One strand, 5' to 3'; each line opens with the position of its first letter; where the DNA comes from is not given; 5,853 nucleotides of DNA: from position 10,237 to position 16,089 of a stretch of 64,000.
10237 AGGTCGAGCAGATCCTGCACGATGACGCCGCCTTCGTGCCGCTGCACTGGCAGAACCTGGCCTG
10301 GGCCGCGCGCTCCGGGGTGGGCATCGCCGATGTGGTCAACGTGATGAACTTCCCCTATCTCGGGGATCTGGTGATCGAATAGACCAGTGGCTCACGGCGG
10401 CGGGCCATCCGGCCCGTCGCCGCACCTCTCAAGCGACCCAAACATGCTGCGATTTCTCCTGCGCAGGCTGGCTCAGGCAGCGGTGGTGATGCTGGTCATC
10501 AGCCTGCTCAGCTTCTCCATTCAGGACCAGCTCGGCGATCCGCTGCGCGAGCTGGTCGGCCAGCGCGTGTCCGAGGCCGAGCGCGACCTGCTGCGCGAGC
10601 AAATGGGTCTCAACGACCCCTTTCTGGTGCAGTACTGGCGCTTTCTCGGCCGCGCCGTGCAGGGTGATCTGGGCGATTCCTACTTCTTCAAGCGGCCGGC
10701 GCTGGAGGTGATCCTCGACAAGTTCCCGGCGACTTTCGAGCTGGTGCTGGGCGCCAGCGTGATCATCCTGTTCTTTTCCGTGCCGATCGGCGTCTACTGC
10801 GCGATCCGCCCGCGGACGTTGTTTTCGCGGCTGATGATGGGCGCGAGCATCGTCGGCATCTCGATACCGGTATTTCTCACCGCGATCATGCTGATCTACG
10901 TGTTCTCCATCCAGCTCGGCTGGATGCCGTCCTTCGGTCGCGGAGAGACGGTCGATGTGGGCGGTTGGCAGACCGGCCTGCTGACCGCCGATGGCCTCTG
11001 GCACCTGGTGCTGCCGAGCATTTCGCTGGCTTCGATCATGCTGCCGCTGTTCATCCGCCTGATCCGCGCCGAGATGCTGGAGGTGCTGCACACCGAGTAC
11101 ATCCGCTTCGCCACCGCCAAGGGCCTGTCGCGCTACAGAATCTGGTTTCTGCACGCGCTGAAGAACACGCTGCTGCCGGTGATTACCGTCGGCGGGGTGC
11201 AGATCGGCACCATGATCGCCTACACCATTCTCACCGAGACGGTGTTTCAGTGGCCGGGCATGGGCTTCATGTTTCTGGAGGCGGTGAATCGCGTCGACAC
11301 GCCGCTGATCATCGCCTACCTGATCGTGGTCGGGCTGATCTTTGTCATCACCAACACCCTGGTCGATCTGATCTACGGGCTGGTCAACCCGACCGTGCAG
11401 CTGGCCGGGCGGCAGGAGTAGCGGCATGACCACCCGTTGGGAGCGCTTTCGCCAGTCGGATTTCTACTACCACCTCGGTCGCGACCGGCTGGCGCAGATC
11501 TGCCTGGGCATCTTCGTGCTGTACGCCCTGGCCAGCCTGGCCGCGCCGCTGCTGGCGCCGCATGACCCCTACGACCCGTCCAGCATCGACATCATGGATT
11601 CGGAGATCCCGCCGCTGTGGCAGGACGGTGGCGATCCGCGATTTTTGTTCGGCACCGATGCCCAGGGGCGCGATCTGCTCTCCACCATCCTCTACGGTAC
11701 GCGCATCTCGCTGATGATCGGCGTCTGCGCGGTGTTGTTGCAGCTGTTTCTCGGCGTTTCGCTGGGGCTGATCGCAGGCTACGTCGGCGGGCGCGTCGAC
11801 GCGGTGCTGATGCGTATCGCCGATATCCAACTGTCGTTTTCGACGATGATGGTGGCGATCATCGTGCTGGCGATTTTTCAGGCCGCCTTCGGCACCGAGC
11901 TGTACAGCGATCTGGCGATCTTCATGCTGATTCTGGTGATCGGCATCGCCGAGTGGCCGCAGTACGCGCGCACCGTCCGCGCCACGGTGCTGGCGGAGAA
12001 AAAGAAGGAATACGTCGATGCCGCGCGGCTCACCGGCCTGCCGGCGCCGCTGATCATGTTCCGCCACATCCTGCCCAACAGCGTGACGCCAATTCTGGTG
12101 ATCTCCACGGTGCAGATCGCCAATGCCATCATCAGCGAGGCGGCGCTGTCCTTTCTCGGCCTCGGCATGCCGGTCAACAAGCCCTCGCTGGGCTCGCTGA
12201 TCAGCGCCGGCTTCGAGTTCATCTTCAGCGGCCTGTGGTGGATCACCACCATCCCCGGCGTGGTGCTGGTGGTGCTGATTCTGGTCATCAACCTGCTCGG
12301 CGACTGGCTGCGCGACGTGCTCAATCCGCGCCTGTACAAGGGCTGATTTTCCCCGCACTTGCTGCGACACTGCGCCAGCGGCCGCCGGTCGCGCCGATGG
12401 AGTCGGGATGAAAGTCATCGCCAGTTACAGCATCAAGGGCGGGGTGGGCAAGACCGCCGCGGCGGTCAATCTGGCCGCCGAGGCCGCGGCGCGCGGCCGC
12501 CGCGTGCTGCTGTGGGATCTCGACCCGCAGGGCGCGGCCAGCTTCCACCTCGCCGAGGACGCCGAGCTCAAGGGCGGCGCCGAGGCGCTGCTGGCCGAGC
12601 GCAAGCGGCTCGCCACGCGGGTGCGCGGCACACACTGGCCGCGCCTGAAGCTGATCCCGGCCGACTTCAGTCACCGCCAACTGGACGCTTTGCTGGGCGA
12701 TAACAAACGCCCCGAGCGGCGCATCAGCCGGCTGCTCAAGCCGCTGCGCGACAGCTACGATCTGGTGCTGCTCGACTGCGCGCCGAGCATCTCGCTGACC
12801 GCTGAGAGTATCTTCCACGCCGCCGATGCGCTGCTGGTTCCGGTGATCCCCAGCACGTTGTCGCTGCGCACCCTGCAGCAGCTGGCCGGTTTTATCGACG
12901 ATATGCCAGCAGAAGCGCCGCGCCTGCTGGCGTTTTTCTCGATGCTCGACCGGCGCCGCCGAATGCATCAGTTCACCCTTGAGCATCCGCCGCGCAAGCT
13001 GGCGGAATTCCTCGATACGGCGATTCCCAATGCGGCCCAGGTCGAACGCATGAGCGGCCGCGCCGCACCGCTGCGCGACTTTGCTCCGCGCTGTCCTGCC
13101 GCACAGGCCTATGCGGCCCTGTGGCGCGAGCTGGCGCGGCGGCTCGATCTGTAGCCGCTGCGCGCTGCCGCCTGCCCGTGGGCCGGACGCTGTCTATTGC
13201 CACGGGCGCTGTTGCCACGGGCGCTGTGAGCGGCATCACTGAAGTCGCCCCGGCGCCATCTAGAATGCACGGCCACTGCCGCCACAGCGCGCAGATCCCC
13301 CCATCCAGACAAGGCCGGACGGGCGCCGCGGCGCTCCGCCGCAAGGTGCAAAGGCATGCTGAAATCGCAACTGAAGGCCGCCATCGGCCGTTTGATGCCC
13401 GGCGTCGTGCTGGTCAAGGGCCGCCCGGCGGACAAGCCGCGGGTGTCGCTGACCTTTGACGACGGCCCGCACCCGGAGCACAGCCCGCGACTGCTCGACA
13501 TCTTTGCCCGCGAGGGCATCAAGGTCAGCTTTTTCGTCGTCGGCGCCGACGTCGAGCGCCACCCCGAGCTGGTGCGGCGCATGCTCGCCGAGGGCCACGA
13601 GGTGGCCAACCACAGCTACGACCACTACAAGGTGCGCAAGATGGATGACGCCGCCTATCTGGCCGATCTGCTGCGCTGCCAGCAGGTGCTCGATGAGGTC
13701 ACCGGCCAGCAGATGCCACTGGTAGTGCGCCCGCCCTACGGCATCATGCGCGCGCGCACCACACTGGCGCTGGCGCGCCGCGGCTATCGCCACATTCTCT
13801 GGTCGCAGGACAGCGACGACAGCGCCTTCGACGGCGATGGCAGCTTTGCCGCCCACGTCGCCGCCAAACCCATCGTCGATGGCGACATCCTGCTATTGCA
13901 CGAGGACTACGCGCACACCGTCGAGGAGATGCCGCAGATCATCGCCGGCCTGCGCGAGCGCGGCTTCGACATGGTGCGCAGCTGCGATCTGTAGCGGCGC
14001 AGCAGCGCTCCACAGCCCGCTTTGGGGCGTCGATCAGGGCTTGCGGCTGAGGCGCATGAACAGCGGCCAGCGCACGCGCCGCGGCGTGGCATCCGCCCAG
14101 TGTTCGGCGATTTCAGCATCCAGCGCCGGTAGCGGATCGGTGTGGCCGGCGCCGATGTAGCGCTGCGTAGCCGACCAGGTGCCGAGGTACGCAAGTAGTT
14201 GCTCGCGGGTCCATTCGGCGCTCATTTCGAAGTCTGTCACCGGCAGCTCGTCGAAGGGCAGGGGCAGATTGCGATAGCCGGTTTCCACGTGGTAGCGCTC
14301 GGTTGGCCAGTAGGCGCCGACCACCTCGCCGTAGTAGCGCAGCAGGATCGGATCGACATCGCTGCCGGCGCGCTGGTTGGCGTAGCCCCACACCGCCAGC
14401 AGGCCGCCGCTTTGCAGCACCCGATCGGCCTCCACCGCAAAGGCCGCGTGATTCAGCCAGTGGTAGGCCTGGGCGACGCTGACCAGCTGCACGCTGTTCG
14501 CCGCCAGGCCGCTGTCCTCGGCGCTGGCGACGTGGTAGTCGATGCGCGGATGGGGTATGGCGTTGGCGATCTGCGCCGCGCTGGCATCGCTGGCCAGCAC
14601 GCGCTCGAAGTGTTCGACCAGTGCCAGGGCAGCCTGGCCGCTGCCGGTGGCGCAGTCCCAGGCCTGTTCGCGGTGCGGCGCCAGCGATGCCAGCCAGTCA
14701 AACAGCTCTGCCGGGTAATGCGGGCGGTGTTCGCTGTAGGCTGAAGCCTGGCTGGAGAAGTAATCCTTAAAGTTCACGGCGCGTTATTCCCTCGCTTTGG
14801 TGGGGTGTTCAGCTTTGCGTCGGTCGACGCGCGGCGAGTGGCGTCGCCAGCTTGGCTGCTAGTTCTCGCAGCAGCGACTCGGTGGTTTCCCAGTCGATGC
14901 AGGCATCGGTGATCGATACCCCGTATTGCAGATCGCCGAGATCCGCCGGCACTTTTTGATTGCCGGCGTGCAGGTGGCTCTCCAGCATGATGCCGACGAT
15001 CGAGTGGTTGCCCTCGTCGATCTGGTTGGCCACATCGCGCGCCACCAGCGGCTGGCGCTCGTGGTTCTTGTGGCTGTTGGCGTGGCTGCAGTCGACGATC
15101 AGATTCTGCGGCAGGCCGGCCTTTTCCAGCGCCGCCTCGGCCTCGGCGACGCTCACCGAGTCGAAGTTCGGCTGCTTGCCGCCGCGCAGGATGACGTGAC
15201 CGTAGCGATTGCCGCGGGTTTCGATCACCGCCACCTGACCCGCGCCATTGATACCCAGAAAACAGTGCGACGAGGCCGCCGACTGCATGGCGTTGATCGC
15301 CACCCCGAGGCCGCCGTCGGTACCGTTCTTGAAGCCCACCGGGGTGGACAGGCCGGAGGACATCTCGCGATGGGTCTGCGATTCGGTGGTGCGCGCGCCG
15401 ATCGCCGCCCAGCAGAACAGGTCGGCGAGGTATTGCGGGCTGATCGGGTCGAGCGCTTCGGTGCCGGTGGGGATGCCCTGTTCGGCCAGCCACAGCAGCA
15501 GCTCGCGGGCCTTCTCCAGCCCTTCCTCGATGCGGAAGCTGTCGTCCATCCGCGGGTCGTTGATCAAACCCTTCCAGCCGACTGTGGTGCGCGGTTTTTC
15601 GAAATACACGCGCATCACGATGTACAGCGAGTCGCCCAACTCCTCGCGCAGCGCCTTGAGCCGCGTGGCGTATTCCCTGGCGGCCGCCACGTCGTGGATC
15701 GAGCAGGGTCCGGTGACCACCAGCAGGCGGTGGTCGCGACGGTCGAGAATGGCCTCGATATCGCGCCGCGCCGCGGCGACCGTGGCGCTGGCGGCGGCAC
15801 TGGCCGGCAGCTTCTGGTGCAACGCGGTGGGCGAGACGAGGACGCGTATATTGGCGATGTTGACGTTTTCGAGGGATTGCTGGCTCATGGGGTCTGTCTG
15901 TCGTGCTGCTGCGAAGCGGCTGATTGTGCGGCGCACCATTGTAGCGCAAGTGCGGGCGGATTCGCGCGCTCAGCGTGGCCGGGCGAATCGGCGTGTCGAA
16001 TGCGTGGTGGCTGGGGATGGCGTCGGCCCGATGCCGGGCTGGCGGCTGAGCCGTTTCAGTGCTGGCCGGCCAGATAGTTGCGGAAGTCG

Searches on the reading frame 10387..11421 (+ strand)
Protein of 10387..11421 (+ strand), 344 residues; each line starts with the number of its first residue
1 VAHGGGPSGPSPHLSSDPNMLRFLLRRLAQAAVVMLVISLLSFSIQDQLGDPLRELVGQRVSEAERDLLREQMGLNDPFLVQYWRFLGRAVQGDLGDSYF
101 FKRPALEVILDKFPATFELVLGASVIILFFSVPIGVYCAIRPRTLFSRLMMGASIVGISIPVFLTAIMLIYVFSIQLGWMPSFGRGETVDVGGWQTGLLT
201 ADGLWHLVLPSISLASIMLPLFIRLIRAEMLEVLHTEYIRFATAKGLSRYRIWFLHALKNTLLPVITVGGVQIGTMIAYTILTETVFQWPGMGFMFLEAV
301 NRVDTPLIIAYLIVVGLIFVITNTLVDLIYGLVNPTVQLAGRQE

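Call 45: search_protein_families(library=pfam, proteins=[window:10387-11421:+], max_evalue=0.00001)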
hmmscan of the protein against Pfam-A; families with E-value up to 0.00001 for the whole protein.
window:10387-11421:+ (344 aa): 2 families
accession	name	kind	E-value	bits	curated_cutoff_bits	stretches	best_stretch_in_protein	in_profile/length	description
PF00528.27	BPD_transp_1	-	4.4e-36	124.8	26.4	1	132-337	2-182/184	Binding-protein-dependent transport system inner membrane component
PF19300.4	BPD_transp_1_N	-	2.5e-14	53.9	23.8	1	20-119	1-113/114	Binding-prot-dependent transport system membrane comp, N-term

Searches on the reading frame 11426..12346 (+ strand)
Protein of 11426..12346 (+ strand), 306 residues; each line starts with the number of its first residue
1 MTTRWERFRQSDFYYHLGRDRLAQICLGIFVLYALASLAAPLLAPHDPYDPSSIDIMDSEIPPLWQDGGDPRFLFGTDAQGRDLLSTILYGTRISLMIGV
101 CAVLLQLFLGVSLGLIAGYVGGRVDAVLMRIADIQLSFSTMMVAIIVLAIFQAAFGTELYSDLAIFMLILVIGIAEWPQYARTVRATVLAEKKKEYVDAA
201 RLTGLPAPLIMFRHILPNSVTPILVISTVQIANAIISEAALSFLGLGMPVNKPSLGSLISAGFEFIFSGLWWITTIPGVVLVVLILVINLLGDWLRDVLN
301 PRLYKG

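Call 45: search_protein_families(library=pfam, proteins=[window:11426-12346:+], max_evalue=0.00001)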
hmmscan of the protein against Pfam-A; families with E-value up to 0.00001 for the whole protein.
window:11426-12346:+ (306 aa): 2 families
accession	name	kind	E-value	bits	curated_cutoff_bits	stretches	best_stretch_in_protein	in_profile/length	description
PF00528.27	BPD_transp_1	-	1.6e-29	103.4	26.4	1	110-303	1-182/184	Binding-protein-dependent transport system inner membrane component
PF12911.12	OppC_N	-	5.6e-07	29.8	23.9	1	13-52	6-45/53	N-terminal TM domain of oligopeptide transport permease C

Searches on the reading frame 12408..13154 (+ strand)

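Call 45: search_protein_families(library=pfam, proteins=[window:12408-13154:+], max_evalue=0.00001)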
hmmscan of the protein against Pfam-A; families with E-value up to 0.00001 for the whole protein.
window:12408-13154:+ (248 aa): 4 families
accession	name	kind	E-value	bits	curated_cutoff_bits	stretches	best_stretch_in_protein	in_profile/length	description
PF13614.12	AAA_31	-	1.3e-33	116.9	27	1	1-167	1-168/177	AAA domain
PF01656.29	CbiA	-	1.3e-13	51.4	25.4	1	5-165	2-64/125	CobQ/CobB/MinD/ParA nucleotide binding domain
PF06564.18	CBP_BcsQ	-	6.9e-08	32.7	21.3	1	1-156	1-155/234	Cellulose biosynthesis protein BcsQ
PF10609.15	ParA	-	7e-07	29.3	27.1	1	2-45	4-47/246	NUBPL iron-transfer P-loop NTPase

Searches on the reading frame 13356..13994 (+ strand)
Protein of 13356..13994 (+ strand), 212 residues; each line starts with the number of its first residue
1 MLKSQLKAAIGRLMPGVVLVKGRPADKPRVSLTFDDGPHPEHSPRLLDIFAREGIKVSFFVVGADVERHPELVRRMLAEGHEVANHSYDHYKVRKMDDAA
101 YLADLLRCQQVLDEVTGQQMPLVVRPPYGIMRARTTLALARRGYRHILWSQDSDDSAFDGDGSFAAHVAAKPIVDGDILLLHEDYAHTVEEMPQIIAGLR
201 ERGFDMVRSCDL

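Call 45: search_protein_families(library=pfam, proteins=[window:13356-13994:+], max_evalue=0.00001)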
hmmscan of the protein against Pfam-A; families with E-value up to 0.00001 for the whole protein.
window:13356-13994:+ (212 aa): 1 family
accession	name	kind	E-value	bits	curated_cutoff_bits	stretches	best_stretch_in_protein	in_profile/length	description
PF01522.26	Polysacc_deac_1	-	7.5e-35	120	23.1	1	24-145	3-122/124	Polysaccharide deacetylase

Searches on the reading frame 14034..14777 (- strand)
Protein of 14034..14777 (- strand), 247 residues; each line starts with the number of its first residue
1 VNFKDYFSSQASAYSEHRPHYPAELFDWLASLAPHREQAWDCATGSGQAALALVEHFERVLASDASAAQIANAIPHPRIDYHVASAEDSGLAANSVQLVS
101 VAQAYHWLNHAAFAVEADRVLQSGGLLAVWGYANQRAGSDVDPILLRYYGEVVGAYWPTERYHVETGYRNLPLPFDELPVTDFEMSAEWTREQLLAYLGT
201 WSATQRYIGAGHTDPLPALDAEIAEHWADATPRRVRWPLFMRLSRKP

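Call 45: search_protein_families(library=pfam, proteins=[window:14034-14777:-], max_evalue=0.00001)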
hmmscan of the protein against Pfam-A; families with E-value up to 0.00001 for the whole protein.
window:14034-14777:- (247 aa): 2 families
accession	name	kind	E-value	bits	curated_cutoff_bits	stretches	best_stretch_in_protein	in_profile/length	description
PF08241.18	Methyltransf_11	-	4e-12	47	21.2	1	41-128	2-94/95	Methyltransferase domain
PF13649.12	Methyltransf_25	-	1.7e-08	35.5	27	1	41-125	3-97/97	Methyltransferase domain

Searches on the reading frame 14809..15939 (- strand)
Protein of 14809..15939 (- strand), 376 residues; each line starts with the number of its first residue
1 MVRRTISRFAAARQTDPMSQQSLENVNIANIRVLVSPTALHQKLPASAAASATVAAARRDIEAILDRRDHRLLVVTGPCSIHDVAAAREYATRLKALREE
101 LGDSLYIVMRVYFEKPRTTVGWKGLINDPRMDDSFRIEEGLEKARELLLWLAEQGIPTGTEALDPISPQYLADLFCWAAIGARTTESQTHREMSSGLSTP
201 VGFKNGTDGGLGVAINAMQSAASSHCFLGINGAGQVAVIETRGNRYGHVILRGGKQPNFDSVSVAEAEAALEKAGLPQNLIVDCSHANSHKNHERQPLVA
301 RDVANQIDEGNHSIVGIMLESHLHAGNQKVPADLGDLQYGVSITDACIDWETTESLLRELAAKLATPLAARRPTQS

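Call 45: search_protein_families(library=pfam, proteins=[window:14809-15939:-], max_evalue=0.00001)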
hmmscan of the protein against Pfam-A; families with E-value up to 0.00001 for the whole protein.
window:14809-15939:- (376 aa): 1 family
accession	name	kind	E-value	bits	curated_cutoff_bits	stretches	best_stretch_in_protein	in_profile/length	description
PF00793.26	DAHP_synth_1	-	1.7e-90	303.1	25.5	1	63-357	9-269/270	DAHP synthetase I family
